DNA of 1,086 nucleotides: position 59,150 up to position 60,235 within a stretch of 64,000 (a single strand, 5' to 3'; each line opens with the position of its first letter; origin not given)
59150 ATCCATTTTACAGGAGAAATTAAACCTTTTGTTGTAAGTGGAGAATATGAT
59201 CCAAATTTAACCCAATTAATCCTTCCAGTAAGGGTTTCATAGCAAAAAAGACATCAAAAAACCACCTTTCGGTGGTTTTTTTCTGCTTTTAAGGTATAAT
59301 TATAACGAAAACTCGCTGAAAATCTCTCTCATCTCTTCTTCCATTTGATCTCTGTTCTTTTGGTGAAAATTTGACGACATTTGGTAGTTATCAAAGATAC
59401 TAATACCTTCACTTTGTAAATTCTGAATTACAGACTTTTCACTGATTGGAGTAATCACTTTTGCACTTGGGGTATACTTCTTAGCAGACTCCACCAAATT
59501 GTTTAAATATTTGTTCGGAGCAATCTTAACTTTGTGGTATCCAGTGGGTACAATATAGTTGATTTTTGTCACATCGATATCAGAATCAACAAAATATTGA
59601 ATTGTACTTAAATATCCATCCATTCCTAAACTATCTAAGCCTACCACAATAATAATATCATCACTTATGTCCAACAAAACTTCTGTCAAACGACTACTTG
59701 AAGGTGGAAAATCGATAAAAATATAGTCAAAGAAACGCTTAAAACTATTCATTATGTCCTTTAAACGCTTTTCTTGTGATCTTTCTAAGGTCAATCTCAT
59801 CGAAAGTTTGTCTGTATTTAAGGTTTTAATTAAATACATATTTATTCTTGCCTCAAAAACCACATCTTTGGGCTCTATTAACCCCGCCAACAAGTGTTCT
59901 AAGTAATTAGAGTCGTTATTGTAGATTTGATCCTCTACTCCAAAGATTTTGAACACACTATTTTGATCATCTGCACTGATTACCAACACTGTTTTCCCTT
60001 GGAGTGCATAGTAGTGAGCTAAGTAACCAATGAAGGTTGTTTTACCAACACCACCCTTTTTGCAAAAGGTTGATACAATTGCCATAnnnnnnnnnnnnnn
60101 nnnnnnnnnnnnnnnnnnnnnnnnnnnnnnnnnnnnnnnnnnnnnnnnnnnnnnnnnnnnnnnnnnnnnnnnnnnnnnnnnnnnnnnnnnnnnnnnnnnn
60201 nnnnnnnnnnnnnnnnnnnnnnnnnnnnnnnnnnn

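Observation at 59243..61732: Opposite-strand ParA + RHH module wedged into the conserved dnaN-yaaA-recF origin block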

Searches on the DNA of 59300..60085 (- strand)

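Call 68: search_rna_families(sources=[L001, L012, L037, L054, L058, L075, L080], threshold=gathering)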
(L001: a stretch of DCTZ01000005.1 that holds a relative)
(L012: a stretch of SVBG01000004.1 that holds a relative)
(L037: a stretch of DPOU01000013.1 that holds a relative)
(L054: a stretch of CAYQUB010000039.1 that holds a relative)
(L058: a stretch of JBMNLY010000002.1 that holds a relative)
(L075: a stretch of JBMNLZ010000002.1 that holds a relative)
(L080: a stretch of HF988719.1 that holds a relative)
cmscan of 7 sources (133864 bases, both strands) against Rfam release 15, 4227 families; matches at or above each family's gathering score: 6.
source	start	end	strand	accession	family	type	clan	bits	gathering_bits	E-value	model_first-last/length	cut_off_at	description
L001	2002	2219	-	RF00230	T-box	Cis-reg; leader;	-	131.2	93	1.4e-28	1-219/219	no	T-box leader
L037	1988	2191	-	RF00230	T-box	Cis-reg; leader;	-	128.4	93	7.4e-28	1-219/219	no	T-box leader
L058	1675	1865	-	RF00230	T-box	Cis-reg; leader;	-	124.1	93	9.9e-27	1-219/219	no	T-box leader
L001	20412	20652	+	RF00230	T-box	Cis-reg; leader;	-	119.1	93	1.9e-25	1-219/219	no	T-box leader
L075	2518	2723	-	RF00230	T-box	Cis-reg; leader;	-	113.8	93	4.4e-24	1-219/219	no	T-box leader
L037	19459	19687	+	RF00230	T-box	Cis-reg; leader;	-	98.2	93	4.7e-20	1-219/219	no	T-box leader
